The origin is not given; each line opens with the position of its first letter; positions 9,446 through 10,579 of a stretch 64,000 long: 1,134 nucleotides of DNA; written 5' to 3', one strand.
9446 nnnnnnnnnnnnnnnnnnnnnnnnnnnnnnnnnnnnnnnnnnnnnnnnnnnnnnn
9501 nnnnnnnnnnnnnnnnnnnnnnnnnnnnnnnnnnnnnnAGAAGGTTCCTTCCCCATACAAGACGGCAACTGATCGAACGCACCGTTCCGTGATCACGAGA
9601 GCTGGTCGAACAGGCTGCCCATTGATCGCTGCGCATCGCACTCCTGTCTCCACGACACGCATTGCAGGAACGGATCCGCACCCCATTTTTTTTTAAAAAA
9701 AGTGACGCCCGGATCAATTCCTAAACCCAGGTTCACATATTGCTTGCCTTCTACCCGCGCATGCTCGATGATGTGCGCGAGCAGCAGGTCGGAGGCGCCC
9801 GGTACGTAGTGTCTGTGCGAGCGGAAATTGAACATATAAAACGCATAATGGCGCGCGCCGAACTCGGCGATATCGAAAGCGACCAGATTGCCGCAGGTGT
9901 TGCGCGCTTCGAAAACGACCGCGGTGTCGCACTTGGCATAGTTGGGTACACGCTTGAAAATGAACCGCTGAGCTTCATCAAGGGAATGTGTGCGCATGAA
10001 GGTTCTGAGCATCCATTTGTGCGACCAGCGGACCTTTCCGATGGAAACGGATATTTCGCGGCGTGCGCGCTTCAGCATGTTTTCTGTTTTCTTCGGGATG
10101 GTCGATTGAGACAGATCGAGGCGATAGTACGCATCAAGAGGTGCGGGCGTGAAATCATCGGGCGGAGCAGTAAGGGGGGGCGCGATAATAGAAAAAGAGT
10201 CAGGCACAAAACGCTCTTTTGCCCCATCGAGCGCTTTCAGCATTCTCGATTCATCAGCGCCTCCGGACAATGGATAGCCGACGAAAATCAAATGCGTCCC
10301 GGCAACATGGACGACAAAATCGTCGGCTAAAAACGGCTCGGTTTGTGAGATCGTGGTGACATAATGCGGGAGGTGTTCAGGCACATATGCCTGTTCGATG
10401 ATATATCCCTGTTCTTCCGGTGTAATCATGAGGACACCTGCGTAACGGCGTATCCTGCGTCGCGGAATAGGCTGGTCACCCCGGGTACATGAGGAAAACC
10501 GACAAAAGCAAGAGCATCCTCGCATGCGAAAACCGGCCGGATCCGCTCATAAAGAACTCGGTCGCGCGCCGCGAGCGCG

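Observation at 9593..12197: Tightly coupled operon of two paralogous FemAB/BioF2-like GNAT-fold proteins flanking a TraB/GumN-family protein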

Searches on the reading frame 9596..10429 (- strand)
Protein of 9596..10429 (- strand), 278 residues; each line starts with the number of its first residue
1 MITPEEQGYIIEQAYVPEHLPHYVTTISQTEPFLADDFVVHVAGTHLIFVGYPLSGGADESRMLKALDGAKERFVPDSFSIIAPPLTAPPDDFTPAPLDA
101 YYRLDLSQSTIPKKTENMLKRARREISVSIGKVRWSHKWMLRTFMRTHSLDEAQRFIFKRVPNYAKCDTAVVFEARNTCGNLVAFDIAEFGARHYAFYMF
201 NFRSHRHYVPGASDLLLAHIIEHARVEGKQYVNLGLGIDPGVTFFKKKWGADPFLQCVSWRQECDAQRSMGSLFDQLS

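Call 3: search_protein_families(library=pfam, proteins=[window:9596-10429:-], max_evalue=1)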
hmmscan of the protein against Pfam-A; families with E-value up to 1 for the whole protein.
seq(278 aa): 2 families
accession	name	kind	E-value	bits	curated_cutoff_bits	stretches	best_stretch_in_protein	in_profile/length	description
PF13480.13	Acetyltransf_6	-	0.00029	21.5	22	1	133-239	31-139/143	Acetyltransferase (GNAT) domain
PF09924.15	LPG_synthase_C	-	0.014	14.9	27.5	1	152-242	163-251/298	Phosphatidylglycerol lysyltransferase, C-terminal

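Call 4: search_protein_families(library=ncbifam, proteins=[window:9596-10429:-], max_evalue=1)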
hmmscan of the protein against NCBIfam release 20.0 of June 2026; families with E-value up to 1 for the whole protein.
seq(278 aa): 0 families

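Call 8: find_homologous_proteins(query=window:9596-10429:-)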
Query seq(278 aa) (278 aa): 1227 proteins with E <= 0.001 among 1849 candidates; the best 120 are listed.
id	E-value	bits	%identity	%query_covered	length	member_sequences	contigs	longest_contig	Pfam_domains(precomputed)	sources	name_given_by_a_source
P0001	5.8e-190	647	100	100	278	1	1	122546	-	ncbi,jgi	-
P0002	2.2e-144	498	77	100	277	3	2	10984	-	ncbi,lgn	-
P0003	1.6e-141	489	76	100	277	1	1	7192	-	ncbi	-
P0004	3.0e-140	484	75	100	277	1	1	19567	-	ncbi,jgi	-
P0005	4.6e-129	448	70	100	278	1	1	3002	PF13480.14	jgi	jgi:hypothetical protein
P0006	8.7e-120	417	67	100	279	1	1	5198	-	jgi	jgi:hypothetical protein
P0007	8.1e-113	394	63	100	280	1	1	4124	-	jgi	jgi:hypothetical protein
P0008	4.2e-111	389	64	100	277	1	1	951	PF09924.16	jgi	jgi:hypothetical protein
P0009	9.3e-111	388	65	100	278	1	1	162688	PF09924.16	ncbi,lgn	-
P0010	5.2e-109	382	60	100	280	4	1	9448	PF09924.16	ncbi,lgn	ncbi:MAG: hypothetical protein ACOYYJ_14650 [Chloroflexota bacterium]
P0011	1.5e-108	380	62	100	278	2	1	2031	-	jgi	-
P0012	3.4e-108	379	62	100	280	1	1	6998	PF09924.16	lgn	-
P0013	2.1e-107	377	59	100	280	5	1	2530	-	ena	-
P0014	3.8e-107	376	60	100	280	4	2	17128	-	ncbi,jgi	-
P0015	4.7e-107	375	62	100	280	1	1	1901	-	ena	-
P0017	8.4e-107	375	62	100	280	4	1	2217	PF09924.16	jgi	jgi:hypothetical protein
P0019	2.3e-106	373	59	100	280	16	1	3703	PF09924.16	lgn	-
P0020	4.0e-106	372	62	100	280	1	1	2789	PF09924.16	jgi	jgi:hypothetical protein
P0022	7.6e-106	371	62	100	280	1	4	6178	PF09924.16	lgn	-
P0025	1.5e-105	371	60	100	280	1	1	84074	-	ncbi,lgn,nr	ncbi:MAG: hypothetical protein JW963_25600 [Anaerolineales bacterium]|nr:hypothetical protein [Anaer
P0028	1.0e-104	368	62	100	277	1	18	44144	PF09924.16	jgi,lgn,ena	jgi:hypothetical protein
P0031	5.1e-104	365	59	100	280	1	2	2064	PF09924.16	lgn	-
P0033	8.9e-104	365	58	100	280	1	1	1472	PF09924.16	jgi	jgi:hypothetical protein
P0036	1.6e-103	364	60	100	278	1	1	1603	PF09924.16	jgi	jgi:hypothetical protein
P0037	2.2e-103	363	60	100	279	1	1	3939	PF09924.16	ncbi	ncbi:phosphatidylglycerol lysyltransferase domain-containing protein [Chloroflexota bacterium]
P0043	2.9e-102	360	57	100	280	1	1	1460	PF09924.16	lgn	-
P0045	7.2e-102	358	58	100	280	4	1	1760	PF09924.16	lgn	-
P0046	8.4e-102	358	59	100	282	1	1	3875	PF09924.16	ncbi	ncbi:MAG: hypothetical protein AB1817_10795 [Chloroflexota bacterium]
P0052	1.3e-100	354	56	100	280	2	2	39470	PF09924.16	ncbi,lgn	-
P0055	6.7e-100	352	56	100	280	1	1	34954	PF09924.16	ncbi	-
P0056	6.7e-100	352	60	100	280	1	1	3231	PF09924.16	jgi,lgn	jgi:hypothetical protein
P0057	6.9e-100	352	56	100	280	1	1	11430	PF09924.16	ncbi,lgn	ncbi:MAG: hypothetical protein Fur0043_24750 [Anaerolineales bacterium]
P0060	3.2e-99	350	60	100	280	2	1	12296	PF09924.16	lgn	-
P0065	1.1e-98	348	61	93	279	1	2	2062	PF09924.16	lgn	-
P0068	2.9e-98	347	58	100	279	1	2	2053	PF09924.16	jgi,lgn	-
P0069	3.0e-98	347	58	100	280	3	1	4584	PF09924.16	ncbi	-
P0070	4.4e-98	346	60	100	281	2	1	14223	PF09924.16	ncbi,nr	ncbi:MAG: DUF2156 domain-containing protein [Anaerolineae bacterium]|nr:DUF2156 domain-containing pr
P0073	1.6e-97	344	58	99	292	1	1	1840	PF09924.16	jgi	jgi:hypothetical protein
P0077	6.0e-96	339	60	99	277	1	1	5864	PF09924.16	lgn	-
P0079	8.8e-96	338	58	100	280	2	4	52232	PF09924.16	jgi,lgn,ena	jgi:hypothetical protein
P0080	1.4e-95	338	55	99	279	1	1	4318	PF09924.16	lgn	-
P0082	3.5e-95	337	57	100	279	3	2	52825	PF09924.16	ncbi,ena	-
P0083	3.8e-95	336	55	100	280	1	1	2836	PF09924.16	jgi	-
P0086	1.7e-94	334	58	100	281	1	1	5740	PF09924.16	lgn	-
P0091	1.4e-91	325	55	100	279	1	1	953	PF09924.16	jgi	jgi:hypothetical protein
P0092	1.9e-91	324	56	100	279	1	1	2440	PF09924.16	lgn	-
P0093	1.1e-90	322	55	100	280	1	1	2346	PF09924.16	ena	-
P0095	6.2e-90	319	59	91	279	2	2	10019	PF09924.16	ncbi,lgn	-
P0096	2.1e-89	318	56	100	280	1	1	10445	PF09924.16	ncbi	-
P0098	7.0e-88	313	54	95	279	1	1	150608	-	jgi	jgi:hypothetical protein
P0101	1.7e-86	308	54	100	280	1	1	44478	PF09924.16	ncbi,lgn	ncbi:MAG: hypothetical protein Kow0063_20190 [Anaerolineae bacterium]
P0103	2.9e-86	307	53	100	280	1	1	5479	PF09924.16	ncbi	-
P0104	3.3e-86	307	50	100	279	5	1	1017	PF13480.14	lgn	-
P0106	1.4e-85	305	53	100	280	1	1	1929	PF09924.16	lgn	-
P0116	3.2e-83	297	53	100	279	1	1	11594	-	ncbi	ncbi:MAG: hypothetical protein AB1502_01700 [Thermodesulfobacteriota bacterium]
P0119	1.8e-82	295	51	100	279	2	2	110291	-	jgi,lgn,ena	-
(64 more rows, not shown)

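Call 9: find_encoding_contigs(protein=P0009, flank=6000, max_places=2)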
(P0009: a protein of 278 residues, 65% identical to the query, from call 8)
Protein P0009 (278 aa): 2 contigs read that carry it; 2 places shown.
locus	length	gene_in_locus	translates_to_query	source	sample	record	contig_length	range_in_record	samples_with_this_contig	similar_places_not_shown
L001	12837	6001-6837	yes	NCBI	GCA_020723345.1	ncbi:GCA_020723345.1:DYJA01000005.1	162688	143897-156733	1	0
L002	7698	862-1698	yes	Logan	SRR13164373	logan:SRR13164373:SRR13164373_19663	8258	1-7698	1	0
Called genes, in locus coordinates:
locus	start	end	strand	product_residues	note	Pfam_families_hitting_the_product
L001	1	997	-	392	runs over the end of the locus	PF14487:DarT, PF01661:Macro (weak)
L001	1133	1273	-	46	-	-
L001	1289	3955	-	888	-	PF04851:ResIII (faint), PF00270:DEAD, PF00271:Helicase_C, PF22982:WHD_HRQ1, PF01844:HNH, PF09369:MZB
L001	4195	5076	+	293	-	-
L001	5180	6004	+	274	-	PF01963:TraB_PrgY_gumN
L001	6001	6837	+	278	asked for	PF09924:LPG_synthase_C (weak)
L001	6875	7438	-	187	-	PF01796:OB_ChsH2_C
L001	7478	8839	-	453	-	PF00108:Thiolase_N, PF02803:Thiolase_C (weak), PF22691:Thiolase_C_1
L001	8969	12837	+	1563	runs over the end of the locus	PF00989:PAS, PF08447:PAS_3, PF08448:PAS_4, PF13426:PAS_9, PF00989:PAS, PF08448:PAS_4, PF13426:PAS_9, PF08447:PAS_3, +26 more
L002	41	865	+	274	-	PF01963:TraB_PrgY_gumN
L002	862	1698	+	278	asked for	PF09924:LPG_synthase_C (weak)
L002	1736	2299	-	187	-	PF01796:OB_ChsH2_C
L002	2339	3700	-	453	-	PF00108:Thiolase_N, PF02803:Thiolase_C (weak), PF22691:Thiolase_C_1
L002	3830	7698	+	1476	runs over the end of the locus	?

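Call 10: find_encoding_contigs(protein=P0025, flank=6000, max_places=2)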
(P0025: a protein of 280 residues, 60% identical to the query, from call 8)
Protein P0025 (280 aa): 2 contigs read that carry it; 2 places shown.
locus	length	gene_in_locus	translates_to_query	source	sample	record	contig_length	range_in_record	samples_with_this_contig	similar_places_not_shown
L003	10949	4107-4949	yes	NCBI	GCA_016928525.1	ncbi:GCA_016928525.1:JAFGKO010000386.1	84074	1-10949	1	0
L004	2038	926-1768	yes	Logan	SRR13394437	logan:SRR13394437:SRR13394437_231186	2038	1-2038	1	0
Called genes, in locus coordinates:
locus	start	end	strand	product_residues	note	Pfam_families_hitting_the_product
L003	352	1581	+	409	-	PF00027:cNMP_binding, PF00512:HisKA, PF02518:HATPase_c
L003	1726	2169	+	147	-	PF11716:MDMPI_N (weak), PF12867:DinB_2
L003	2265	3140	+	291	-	-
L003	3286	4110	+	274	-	PF01963:TraB_PrgY_gumN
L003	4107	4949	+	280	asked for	-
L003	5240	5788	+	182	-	PF13302:Acetyltransf_3, PF13420:Acetyltransf_4, PF00583:Acetyltransf_1, PF13673:Acetyltransf_10, PF13508:Acetyltransf_7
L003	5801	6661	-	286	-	PF24741:AlkZ-rel, PF06224:AlkZ-like (weak), PF07120:DUF1376 (faint)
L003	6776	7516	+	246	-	PF01182:Glucosamine_iso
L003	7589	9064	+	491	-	PF00479:G6PD_N, PF02781:G6PD_C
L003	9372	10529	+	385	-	PF25919:BSH_CusB (faint), PF00364:Biotin_lipoyl (faint), PF25917:BSH_RND (weak), PF25973:BSH_CzcB, PF25984:BSH_YknX (weak), PF25997:BSH_YhbJ (faint), PF25990:Beta-barrel_YknX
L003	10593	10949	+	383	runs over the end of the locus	PF02463:SMC_N (faint), PF00005:ABC_tran, PF13304:AAA_21 (faint), PF00027:cNMP_binding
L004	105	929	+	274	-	PF01963:TraB_PrgY_gumN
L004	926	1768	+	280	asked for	-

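Call 11: find_encoding_contigs(protein=P0001, flank=8000, max_places=2)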
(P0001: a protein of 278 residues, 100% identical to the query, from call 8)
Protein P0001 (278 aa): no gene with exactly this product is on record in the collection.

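Call 12: search_protein_families(library=padloc, proteins=[window:9596-10429:-], max_evalue=1)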
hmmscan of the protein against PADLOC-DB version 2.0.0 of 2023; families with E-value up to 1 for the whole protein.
seq(278 aa): 0 families

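Call 13: search_solved_structures(query=window:9596-10429:-, max_evalue=10)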
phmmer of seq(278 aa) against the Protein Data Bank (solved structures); distinct sequences matched with E-value up to 10: 0.

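Call 19: find_related_loci(query=A1, collection=genome_contigs, flank=7000)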
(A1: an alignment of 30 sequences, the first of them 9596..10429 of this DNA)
Query A1 (278 aa) in genome_contigs; peptide patterns used: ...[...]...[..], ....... (x = any residue, [..] = any of these).
290 stretches matched a pattern; 194 encode a relative of the query (tblastn E <= 1e-3); the best 80 are kept; 80 distinct loci.
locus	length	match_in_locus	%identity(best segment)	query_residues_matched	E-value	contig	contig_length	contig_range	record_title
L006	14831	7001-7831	78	1-278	5e-152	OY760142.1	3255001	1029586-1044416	MAG: Nitrospirota bacterium isolate 41fe4016-ed88-40a2-aca4-2b8d86c50af7 genome assembly, chromosome: 1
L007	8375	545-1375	77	1-278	2e-149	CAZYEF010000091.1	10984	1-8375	MAG TPA_asm: uncultured Nitrospiraceae bacterium isolate binchicken_co20_223 genome assembly, contig: NODE_10921_length_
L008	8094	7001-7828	75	1-277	2e-145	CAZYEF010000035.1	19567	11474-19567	MAG TPA_asm: uncultured Nitrospiraceae bacterium isolate binchicken_co20_223 genome assembly, contig: NODE_5447_length_1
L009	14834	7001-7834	65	1-277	5e-117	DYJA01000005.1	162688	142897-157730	MAG TPA_asm: Candidatus Aquidulcis sp. isolate FI88_2_58_12 Afr_mines_FI88_63_length_162688_cov_5_302380, whole genome s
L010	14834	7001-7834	60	1-278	4e-113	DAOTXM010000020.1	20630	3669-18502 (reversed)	MAG TPA_asm: Anaerolineales bacterium isolate H21_254 k133_3142950, whole genome shotgun sequence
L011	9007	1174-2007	60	1-278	1e-112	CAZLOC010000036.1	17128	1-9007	MAG TPA_asm: uncultured Anaerolineaceae bacterium isolate binchicken_co234_131 genome assembly, contig: NODE_1899_length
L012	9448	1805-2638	60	1-278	4e-108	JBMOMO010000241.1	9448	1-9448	MAG: Chloroflexota bacterium isolate Betzabe_MAG052 MAG052_241, whole genome shotgun sequence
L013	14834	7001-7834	59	1-278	7e-107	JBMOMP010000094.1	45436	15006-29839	MAG: Chloroflexota bacterium isolate Betzabe_MAG053 MAG053_94, whole genome shotgun sequence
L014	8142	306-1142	60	1-278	3e-104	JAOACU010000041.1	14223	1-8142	MAG: Anaerolineae bacterium isolate SKW216 NODE_40_length_14223_cov_3.476389, whole genome shotgun sequence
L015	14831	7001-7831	58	1-277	4e-103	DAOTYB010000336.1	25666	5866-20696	MAG TPA_asm: Anaerolineae bacterium isolate H23_303 k115_487076, whole genome shotgun sequence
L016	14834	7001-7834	57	1-278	1e-102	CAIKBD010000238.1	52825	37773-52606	MAG: uncultured Anaerolineales bacterium isolate LaPlata-a_bin-0606 genome assembly, contig: bin-0606:238/530, whole gen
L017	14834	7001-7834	56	1-278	8e-101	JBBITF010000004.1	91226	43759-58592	MAG: Chloroflexota bacterium isolate STS170223_bin_390 NODE_316_length_91226_cov_12.058824, whole genome shotgun sequenc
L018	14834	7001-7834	56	1-278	2e-100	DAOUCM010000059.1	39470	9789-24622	MAG TPA_asm: Anaerolineales bacterium isolate H81_821 23603, whole genome shotgun sequence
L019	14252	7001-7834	54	1-278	3e-98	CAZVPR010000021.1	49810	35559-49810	MAG TPA_asm: uncultured Anaerolineales bacterium isolate SRP077602_co5_498 genome assembly, contig: NODE_3313_length_498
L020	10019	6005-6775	60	1-255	7e-96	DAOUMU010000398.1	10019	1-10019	MAG TPA_asm: Anaerolineae bacterium isolate W92_265 k127_1029178, whole genome shotgun sequence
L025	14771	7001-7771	53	1-255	3e-82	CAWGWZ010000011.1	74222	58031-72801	MAG: uncultured delta proteobacterium isolate MFD04408.bin.3.38 genome assembly, contig: contig_15665, whole genome shot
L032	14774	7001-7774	50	1-256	3e-78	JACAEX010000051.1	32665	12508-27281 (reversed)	MAG: Syntrophaceae bacterium isolate L.E.D.62 k119_404547, whole genome shotgun sequence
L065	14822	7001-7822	45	1-277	2e-64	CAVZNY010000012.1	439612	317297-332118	MAG: uncultured delta proteobacterium isolate MFD02979.bin.2.8 genome assembly, contig: contig_42104, whole genome shotg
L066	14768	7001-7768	43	1-255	2e-64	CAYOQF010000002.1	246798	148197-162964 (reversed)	MAG TPA_asm: uncultured Syntrophorhabdaceae bacterium isolate SRP278314_co1_355 genome assembly, contig: NODE_22_length_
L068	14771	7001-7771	43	1-255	3e-64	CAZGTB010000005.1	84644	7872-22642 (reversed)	MAG TPA_asm: uncultured Syntrophorhabdus sp. isolate SRP302447_co2_18 genome assembly, contig: NODE_891_length_84644_cov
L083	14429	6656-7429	40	1-256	8e-54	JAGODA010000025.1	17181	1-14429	MAG: Spirochaetes bacterium isolate Go_SlDig_bin_136 Go_SlDig_9535_length_17181_cov_4.350710, whole genome shotgun seque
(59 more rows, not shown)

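Call 27: predict_structure(alignment_id=A1)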
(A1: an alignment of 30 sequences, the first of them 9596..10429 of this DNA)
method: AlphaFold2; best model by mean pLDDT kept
length: 278 residues; sequences in the alignment: 30
mean_pLDDT: 87.9   pTM: 0.84
mean pLDDT of the five models: 87.9, 87.6, 87.2, 86.8, 85.6
residues with pLDDT >= 90: 182; 70-90: 74; 50-70: 11; < 50: 11
segments of 3 or more residues with pLDDT < 50: 268-278
pLDDT, mean of each block of 10 residues (from residue 1): 92 94 89 95 94 91 94 93 84 78 87 83 93 95 91 90 94 96 96 94 91 93 96 73 81 89 64 43
secondary structure, 60 per line:
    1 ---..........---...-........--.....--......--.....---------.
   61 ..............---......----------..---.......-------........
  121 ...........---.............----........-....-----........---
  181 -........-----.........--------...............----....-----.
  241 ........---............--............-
elements in order: H4-13 H21-28 E31-35 E38-43 E46-50 H60-74 E78-83 E99-105 H113-125 E126-131 H135-147 H152-159 H161-164 E170-177 E182-189 E195-203 H212-226 E231-234 H240-248 E252-263 H266-277

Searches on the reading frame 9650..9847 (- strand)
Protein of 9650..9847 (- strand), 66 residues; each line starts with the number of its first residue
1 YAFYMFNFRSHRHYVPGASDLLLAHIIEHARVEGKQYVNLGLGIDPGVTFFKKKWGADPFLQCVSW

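Call 62: search_solved_structures(query=window:9650-9847:-, max_evalue=10, show_alignments=5)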
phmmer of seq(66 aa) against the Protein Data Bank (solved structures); distinct sequences matched with E-value up to 10: 0.
